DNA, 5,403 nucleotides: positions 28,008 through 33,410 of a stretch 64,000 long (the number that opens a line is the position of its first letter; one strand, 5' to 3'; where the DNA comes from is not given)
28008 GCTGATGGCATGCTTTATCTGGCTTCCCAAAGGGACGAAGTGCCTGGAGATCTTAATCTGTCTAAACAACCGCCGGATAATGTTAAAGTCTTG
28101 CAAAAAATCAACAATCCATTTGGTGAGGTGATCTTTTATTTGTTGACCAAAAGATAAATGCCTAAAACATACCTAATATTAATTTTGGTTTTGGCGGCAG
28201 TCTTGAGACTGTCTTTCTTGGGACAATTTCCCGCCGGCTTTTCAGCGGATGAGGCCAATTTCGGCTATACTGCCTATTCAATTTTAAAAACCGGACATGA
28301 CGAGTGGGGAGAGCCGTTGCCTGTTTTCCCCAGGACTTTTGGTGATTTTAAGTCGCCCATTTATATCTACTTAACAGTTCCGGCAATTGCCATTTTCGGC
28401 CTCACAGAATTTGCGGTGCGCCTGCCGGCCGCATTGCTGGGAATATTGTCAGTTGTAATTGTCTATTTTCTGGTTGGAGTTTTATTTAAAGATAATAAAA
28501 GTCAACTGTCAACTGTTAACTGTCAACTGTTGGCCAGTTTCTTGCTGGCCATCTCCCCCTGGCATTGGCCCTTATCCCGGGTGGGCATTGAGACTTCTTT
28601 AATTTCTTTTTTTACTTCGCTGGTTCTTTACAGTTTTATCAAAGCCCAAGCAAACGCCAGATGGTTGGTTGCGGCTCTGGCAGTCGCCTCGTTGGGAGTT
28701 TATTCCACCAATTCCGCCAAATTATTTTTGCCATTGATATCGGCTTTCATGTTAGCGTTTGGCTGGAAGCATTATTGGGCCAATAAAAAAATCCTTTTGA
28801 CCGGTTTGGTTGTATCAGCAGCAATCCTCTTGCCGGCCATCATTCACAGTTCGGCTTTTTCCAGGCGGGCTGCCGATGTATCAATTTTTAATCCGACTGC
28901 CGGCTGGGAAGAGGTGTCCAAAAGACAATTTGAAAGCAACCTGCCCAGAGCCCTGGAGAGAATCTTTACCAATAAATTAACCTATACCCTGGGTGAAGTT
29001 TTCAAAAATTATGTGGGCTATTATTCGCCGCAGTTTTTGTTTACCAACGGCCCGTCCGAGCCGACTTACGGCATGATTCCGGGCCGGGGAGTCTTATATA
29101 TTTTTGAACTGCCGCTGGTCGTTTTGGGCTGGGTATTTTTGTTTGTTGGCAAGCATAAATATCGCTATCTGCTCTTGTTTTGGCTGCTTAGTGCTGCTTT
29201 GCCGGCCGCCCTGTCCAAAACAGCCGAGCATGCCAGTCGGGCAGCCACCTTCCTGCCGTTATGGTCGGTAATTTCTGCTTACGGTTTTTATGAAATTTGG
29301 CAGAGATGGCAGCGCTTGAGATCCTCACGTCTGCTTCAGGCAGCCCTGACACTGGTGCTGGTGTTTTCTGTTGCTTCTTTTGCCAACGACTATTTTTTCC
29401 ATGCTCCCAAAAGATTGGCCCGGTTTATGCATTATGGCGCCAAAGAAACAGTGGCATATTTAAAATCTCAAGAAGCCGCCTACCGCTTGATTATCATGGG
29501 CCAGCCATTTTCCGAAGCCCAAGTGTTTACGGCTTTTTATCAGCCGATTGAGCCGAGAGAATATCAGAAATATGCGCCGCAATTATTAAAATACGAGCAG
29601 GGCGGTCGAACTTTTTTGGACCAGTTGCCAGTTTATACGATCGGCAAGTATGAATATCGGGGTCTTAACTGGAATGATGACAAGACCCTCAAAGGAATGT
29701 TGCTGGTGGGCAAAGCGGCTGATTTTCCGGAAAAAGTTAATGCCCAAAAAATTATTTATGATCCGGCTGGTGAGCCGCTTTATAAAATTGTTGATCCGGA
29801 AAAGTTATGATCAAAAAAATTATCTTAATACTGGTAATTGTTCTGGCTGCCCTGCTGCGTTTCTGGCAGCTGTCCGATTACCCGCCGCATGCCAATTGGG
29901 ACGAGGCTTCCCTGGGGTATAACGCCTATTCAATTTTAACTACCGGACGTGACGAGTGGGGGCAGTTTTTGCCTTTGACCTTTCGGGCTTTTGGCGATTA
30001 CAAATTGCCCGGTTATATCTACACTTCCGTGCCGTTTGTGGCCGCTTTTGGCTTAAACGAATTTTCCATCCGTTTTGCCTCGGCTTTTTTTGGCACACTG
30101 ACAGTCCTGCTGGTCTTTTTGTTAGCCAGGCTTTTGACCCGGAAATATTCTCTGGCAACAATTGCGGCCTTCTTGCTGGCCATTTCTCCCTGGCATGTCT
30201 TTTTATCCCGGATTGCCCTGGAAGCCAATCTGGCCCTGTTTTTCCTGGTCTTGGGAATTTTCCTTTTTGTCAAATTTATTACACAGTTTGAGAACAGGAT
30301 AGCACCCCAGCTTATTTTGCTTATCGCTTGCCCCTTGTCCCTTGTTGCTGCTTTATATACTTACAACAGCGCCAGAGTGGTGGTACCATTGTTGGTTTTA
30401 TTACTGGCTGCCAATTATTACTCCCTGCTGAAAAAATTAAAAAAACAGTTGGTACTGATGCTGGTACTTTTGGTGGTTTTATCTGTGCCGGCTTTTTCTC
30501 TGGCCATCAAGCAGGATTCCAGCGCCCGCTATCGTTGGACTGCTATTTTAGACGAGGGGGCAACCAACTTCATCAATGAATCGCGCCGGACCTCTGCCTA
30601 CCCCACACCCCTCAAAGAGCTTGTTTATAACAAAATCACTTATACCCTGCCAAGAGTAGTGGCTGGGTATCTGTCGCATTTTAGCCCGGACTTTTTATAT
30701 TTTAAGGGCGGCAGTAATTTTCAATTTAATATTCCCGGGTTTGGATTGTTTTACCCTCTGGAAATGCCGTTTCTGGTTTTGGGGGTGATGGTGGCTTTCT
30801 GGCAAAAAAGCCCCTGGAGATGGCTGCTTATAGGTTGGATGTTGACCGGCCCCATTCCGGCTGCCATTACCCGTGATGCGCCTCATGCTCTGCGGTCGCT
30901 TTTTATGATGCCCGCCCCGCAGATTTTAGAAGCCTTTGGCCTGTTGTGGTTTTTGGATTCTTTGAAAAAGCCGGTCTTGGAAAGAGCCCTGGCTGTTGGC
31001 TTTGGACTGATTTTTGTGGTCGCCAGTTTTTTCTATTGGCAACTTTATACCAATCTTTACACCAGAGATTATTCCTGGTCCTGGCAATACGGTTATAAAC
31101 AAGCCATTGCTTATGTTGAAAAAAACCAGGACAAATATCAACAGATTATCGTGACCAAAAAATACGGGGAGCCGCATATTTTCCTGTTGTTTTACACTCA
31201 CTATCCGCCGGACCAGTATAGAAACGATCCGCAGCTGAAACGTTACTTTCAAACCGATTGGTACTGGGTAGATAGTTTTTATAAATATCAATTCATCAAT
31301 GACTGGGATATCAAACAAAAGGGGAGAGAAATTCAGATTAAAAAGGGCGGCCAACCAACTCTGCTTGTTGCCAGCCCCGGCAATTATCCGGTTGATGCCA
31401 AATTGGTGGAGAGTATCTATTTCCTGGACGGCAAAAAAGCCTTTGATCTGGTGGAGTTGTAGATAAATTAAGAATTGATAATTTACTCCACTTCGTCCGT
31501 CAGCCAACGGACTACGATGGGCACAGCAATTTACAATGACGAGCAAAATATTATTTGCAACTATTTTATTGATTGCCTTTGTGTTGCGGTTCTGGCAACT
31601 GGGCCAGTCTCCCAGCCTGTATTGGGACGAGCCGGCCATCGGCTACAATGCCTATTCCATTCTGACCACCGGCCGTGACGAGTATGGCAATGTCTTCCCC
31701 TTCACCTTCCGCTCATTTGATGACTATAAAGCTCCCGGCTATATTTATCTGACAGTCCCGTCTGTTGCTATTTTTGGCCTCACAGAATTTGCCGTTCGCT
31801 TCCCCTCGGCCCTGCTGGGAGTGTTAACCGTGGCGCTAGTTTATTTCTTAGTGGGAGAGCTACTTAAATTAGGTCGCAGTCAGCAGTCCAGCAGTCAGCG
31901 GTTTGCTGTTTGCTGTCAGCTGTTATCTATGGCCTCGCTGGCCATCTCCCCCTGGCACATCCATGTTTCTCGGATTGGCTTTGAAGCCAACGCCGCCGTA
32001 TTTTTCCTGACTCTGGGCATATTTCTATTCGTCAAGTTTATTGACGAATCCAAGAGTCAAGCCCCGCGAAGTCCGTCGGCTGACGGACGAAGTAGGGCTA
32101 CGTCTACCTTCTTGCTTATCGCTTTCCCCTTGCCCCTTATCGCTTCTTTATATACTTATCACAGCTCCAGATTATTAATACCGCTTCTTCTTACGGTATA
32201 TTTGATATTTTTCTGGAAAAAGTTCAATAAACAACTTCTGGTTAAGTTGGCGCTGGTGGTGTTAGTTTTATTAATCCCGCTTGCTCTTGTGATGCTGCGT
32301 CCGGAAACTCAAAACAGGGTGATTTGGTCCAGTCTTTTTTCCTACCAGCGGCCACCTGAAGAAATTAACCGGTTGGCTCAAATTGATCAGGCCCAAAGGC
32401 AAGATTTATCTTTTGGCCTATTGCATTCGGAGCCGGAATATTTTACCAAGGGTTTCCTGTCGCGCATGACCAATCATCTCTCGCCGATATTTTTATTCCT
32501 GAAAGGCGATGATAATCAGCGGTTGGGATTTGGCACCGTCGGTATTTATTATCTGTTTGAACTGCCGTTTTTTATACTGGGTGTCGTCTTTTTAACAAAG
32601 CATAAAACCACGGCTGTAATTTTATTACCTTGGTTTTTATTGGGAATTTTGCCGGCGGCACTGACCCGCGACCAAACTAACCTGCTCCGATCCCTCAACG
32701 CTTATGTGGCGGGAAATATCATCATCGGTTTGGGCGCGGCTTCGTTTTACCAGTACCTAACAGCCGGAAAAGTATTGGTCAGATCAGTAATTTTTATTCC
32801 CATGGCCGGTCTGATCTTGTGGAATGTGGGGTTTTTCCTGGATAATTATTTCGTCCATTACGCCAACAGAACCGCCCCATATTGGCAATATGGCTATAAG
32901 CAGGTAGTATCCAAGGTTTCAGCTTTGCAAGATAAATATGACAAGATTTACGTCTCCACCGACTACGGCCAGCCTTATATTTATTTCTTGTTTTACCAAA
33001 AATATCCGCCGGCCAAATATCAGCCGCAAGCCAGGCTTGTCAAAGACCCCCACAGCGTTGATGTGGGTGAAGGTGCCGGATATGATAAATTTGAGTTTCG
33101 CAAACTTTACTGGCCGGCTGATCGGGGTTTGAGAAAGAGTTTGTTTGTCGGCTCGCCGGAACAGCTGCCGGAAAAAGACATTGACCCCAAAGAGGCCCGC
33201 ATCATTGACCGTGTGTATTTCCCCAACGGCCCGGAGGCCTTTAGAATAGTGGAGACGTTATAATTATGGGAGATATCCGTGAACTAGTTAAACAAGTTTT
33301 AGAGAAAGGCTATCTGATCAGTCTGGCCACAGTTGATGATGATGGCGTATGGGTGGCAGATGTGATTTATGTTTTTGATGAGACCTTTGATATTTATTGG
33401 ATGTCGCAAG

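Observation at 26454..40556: Five tandem PMT/ArnT-like paralogs with one hypervariable loop built from short tandem DNA repeats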

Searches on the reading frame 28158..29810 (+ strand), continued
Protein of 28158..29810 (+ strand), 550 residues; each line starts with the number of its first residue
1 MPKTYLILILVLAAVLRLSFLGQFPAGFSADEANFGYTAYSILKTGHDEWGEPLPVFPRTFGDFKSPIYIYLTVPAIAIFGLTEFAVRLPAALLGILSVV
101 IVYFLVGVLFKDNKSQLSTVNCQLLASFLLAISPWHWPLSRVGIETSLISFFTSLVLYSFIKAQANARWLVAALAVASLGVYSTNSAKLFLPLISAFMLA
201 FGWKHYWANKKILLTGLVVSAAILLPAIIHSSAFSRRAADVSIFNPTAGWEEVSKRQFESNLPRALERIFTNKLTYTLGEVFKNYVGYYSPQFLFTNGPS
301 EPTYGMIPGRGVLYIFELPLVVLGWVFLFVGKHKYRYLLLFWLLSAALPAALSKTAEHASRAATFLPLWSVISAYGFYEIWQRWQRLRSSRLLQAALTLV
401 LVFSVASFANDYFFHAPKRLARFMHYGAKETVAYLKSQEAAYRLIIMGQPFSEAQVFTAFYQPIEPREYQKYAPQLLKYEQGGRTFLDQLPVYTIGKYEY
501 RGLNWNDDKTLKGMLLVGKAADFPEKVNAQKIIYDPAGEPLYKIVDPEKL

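Call 44: predict_structure(alignment_id=A4)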
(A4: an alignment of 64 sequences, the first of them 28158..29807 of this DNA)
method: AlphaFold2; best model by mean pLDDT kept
length: 550 residues; sequences in the alignment: 64
mean_pLDDT: 91.1   pTM: 0.91
mean pLDDT of the five models: 91.1, 90.8, 89.7, 89.0, 88.5
residues with pLDDT >= 90: 383; 70-90: 151; 50-70: 16; < 50: 0
segments of 3 or more residues with pLDDT < 50: none
pLDDT, mean of each block of 10 residues (from residue 1): 95 96 85 96 96 90 87 98 97 98 97 81 97 95 88 97 93 93 89 94 86 83 75 65 76 89 90 90 95 94 87 97 97 95 96 82 94 96 88 91 96 92 89 96 90 87 95 91 84 94 94 95 93 95 92
secondary structure, 60 per line:
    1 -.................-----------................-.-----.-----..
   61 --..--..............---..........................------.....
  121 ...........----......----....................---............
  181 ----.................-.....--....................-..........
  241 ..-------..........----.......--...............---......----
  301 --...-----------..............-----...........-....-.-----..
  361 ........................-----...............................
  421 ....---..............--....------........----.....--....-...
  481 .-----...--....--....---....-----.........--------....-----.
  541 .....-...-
elements in order: H2-18 H30-45 H67-80 H84-109 H116-131 H136-141 H146-165 H169-180 H185-201 H203-207 H210-229 H231-241 H250-259 H264-270 H273-287 H291-296 H317-330 H336-346 H348-351 H359-384 H390-424 H428-441 E444-447 H454-461 H466-470 H473-476 H478-481 E492-495 E498-501 H505-508 E514-519 E531-534 E540-545
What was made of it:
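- On GT-C_A lipid-phosphate-sugar-dependent glycosyltransferases (PMT_2 / ArnT-like, CAZy GT39/GT83): AF2 pLDDT 91, pTM 0.91 (call 44).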

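Call 48: fold_search(model_id=the predicted structure, library=pdb)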
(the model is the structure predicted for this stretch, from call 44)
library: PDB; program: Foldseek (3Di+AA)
matches with E <= 10: 334; with E <= 0.001: 17
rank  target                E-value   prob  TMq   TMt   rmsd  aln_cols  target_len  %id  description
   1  5gmy_A                1.6e-07  1.00  0.53  0.36  13.8       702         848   14  Crystal structure of the Archaeoglobus fulgidus oligosaccharyltransferase (O29867_ARCFU) tethered with an acceptor pep (released 2017-02-01)
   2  7e9s_A                3.1e-07  1.00  0.49  0.33  12.8       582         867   15  Archaeal oligosaccharyltransferase AglB from Archaeoglobus fulgidus in complex with an inhibitory peptide and a dolich (released 2021-09-08)
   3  8b6l_I                6.5e-07  1.00  0.47  0.39  13.8       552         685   15  Subtomogram average of the human Sec61-TRAP-OSTA-translocon (released 2022-12-07)
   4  5f15                  6.8e-07  1.00  0.50  0.50  10.7       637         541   14  Crystal Structure of ArnT from Cupriavidus metallidurans bound to Undecaprenyl phosphate (released 2016-02-17)
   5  5ezm                  1.3e-06  1.00  0.43  0.44  15.6       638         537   12  Crystal Structure of ArnT from Cupriavidus metallidurans in the apo state (released 2016-02-17)
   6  6ftg_5                1.5e-06  1.00  0.48  0.42  13.7       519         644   14  Subtomogram average of OST-containing ribosome-translocon complexes from canine rough microsomal membranes (released 2018-03-21)
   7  6gxc_A                1.6e-06  1.00  0.52  0.42  14.4       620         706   12  Bacterial oligosaccharyltransferase PglB in complex with an inhibitory peptide and a reactive lipid-linked oligosaccha (released 2018-11-14)
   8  8age_A                4.4e-06  1.00  0.51  0.45  13.3       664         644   12  Structure of yeast oligosaccharylransferase complex with acceptor peptide bound (released 2022-12-07)
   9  3waj                  5.4e-06  1.00  0.47  0.34  12.8       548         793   16  Crystal structure of the Archaeoglobus fulgidus oligosaccharyltransferase (O29867_ARCFU) complex with Zn and sulfate (released 2013-10-30)
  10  5ogl_A                7.9e-06  1.00  0.51  0.41  14.3       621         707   12  Structure of bacterial oligosaccharyltransferase PglB in complex with an acceptor peptide and an lipid-linked oligosac (released 2017-10-25)
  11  3rce_A                1.2e-05  1.00  0.51  0.42  14.2       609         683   12  Bacterial oligosaccharyltransferase PglB (released 2011-06-15)
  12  8agb_A                1.4e-05  1.00  0.50  0.44  11.6       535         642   12  Structure of yeast oligosaccharylransferase complex with lipid-linked oligosaccharide bound (released 2022-12-07)
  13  9s6u_A                1.1e-04  1.00  0.44  0.44  11.3       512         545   12  Ternary cryo-EM structure of human ALG9 with Dol25-PP-GlcNAc2Man8, Dol25-P-Man and Fab (released 2026-03-18)
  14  9s6s_A                1.6e-04  1.00  0.47  0.48  10.7       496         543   13  Ternary cryo-EM structure of human ALG9 with Dol25-PP-GlcNAc2Man6, Dol25-P-Man and Fab (released 2026-03-18)
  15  9i5k_A                2.1e-04  1.00  0.46  0.51  11.7       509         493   14  Structure of the Chaetomium thermophilum Pmt4 homodimer (C2 symmetry) (released 2025-12-24)
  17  6p25_A                6.1e-04  1.00  0.31  0.24   5.7       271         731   18  Structure of S. cerevisiae protein O-mannosyltransferase Pmt1-Pmt2 complex bound to the sugar donor and a peptide acce (released 2019-07-10)
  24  6p25_B                5.2e-03  1.00  0.32  0.26   4.5       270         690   17  Structure of S. cerevisiae protein O-mannosyltransferase Pmt1-Pmt2 complex bound to the sugar donor and a peptide acce (released 2019-07-10)
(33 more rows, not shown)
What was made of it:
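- On GT-C_A lipid-phosphate-sugar-dependent glycosyltransferases (PMT_2 / ArnT-like, CAZy GT39/GT83): Foldseek probability 1.00 to AglB, PglB, STT3, ArnT, ALG9, Pmt4 and Pmt1, with TM-scores around 0.5 (call 48).
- AF2 helix map (call 44) and GT-C fold (call 48).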

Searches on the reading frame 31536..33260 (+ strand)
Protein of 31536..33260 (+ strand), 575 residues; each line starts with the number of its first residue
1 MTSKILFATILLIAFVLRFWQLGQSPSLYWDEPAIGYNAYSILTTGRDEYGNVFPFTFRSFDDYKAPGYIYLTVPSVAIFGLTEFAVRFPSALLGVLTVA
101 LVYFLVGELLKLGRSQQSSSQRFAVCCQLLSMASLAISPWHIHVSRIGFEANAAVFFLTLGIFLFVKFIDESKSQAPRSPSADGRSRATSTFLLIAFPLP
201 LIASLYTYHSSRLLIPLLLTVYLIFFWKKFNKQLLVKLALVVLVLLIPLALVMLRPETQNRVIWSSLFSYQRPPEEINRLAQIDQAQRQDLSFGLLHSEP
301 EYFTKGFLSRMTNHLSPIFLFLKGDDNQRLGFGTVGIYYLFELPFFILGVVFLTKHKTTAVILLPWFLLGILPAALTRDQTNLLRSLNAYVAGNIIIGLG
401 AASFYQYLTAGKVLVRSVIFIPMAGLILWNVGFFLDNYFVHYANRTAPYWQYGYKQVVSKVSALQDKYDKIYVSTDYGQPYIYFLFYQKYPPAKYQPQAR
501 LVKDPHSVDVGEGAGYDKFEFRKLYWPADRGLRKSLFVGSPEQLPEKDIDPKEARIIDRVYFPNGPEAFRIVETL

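Call 8: search_protein_families(library=pfam, proteins=[window:31536-33260:+], max_evalue=0.01)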
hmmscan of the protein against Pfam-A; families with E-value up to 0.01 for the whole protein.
window:31536-33260:+ (575 aa): 2 families
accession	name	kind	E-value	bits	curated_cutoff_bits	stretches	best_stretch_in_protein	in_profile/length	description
PF02366.24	PMT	-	1e-06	29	22.7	1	10-251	3-232/245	Dolichyl-phosphate-mannose-protein mannosyltransferase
PF13231.12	PMT_2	-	2.1e-05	25.3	26.1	1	65-111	2-48/160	Dolichyl-phosphate-mannose-protein mannosyltransferase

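Call 56: find_homologous_proteins(query=window:31536-33260:+, max_evalue=1e-60)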
Query window:31536-33260:+ (575 aa): 4122 proteins with E <= 1e-60 among 8000 candidates; the best 120 are listed.
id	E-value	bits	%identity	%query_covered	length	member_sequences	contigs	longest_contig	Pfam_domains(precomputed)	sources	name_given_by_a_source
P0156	0.0e+0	1294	100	100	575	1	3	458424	PF02366.25,PF13231.13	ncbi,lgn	-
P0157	1.3e-124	435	43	98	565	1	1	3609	PF13231.13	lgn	-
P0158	3.1e-124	434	42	96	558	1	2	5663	PF13231.13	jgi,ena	-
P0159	6.5e-121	423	43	99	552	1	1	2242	PF13231.13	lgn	-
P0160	8.5e-121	423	41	97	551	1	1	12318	PF02366.25,PF13231.13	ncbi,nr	ncbi:glycosyltransferase family 39 protein [Patescibacteria group bacterium]|nr:glycosyltransferase 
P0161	2.2e-119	418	41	97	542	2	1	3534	PF02366.25,PF13231.13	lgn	-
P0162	7.7e-119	416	41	97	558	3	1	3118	PF13231.13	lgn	-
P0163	2.5e-115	405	40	98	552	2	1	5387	PF02366.25,PF13231.13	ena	-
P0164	4.7e-115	404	42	97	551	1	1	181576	PF02366.25,PF13231.13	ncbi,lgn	-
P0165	1.4e-114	402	41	98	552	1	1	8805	PF02366.25,PF13231.13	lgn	-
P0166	1.4e-113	399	40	97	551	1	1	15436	PF02366.25,PF13231.13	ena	-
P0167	1.4e-113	399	40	97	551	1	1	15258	PF02366.25,PF13231.13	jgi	-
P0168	4.4e-113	397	40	98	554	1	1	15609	PF02366.25,PF13231.13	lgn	-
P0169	4.8e-113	397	40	97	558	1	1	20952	PF13231.13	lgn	-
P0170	7.1e-113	396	41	98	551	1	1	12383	PF13231.13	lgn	-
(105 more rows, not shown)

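Call 57: find_encoding_contigs(protein=P0156, flank=10000, max_places=6)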
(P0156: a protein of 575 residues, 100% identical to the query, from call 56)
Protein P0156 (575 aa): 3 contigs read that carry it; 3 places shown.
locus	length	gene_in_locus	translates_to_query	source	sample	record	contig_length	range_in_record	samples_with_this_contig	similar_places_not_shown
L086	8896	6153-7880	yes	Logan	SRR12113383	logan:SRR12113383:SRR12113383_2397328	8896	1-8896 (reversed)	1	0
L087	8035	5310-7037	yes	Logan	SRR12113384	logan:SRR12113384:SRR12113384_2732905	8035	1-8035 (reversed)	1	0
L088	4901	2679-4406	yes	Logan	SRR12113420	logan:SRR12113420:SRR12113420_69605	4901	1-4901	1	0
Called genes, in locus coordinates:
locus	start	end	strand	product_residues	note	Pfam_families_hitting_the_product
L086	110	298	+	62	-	-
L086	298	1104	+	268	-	PF00535:Glycos_transf_2, PF10111:Glyco_tranf_2_2 (faint), PF13641:Glyco_tranf_2_3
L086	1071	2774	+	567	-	PF13231:PMT_2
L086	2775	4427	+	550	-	PF13231:PMT_2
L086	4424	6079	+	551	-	PF02366:PMT, PF13231:PMT_2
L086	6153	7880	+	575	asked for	PF02366:PMT (weak), PF13231:PMT_2 (weak)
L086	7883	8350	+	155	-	PF01243:PNPOx_N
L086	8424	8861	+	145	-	-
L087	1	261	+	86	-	?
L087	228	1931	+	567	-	PF13231:PMT_2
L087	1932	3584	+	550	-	PF13231:PMT_2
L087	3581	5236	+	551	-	PF02366:PMT, PF13231:PMT_2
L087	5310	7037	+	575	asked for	PF02366:PMT (weak), PF13231:PMT_2 (weak)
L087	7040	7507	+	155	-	PF01243:PNPOx_N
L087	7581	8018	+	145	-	-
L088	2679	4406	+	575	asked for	PF02366:PMT (weak), PF13231:PMT_2 (weak)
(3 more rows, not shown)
